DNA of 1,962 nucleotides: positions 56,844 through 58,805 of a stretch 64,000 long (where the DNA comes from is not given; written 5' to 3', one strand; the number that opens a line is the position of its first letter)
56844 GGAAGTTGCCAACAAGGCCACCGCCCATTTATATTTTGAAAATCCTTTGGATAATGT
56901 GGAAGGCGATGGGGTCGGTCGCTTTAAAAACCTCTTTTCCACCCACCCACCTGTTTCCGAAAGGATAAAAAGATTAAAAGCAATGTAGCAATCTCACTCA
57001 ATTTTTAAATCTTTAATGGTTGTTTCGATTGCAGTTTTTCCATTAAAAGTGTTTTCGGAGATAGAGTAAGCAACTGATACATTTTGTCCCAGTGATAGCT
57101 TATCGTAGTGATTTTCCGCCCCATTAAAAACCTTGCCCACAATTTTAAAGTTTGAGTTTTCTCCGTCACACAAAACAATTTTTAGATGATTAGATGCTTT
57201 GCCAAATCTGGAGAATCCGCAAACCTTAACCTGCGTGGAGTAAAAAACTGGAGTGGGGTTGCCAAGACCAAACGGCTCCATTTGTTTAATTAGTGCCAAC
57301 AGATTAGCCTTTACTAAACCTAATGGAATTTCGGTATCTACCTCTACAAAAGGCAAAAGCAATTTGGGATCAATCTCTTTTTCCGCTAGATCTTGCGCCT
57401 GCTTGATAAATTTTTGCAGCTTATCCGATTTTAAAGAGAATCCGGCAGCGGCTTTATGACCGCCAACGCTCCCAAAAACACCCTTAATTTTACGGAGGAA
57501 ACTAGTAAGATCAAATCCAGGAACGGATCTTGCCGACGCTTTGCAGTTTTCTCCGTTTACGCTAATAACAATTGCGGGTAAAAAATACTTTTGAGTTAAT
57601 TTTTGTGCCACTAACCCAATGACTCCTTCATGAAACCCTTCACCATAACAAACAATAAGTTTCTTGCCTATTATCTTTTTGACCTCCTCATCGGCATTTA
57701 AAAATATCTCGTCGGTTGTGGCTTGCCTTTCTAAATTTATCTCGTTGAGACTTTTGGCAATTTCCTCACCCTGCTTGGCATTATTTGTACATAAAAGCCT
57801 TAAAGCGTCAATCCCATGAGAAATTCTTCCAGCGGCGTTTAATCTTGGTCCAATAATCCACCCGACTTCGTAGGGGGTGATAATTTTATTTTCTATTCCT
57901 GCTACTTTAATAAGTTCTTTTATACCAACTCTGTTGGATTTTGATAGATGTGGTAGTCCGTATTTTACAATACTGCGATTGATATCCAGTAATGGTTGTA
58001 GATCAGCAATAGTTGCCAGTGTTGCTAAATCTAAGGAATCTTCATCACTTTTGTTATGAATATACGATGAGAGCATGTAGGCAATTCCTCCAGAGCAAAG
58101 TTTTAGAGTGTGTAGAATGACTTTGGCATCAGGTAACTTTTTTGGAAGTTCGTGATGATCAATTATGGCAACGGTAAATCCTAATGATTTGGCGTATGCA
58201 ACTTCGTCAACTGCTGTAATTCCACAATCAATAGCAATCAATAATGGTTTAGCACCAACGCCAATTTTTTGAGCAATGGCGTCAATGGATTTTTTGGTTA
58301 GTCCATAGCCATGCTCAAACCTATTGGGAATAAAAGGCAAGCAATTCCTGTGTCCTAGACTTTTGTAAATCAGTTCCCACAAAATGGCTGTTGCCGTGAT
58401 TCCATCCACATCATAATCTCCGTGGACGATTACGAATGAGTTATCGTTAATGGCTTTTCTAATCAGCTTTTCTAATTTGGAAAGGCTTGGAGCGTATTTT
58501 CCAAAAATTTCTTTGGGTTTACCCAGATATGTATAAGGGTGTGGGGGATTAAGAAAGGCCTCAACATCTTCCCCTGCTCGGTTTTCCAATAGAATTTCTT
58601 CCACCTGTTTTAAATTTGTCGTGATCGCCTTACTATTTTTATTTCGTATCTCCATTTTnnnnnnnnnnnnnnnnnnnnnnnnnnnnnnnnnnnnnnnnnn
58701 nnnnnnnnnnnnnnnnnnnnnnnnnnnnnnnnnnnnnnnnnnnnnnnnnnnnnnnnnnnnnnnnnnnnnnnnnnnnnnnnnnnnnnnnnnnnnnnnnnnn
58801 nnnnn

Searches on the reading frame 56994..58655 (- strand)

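Call 9: search_protein_families(library=pfam, proteins=[window:56994-58655:-], max_evalue=0.001)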
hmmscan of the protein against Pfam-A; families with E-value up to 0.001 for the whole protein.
window:56994-58655:- (553 aa): 3 families
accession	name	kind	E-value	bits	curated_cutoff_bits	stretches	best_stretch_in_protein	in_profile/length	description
PF17768.7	RecJ_OB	-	1.8e-22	79.9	27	1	439-549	1-107/107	RecJ OB domain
PF01368.27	DHH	-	1.3e-18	67.9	28.1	1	75-214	2-124/125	DHH family, N-terminal domain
PF02272.25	DHHA1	-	3.1e-16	60.1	25.9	1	331-425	2-101/102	DHHA1 domain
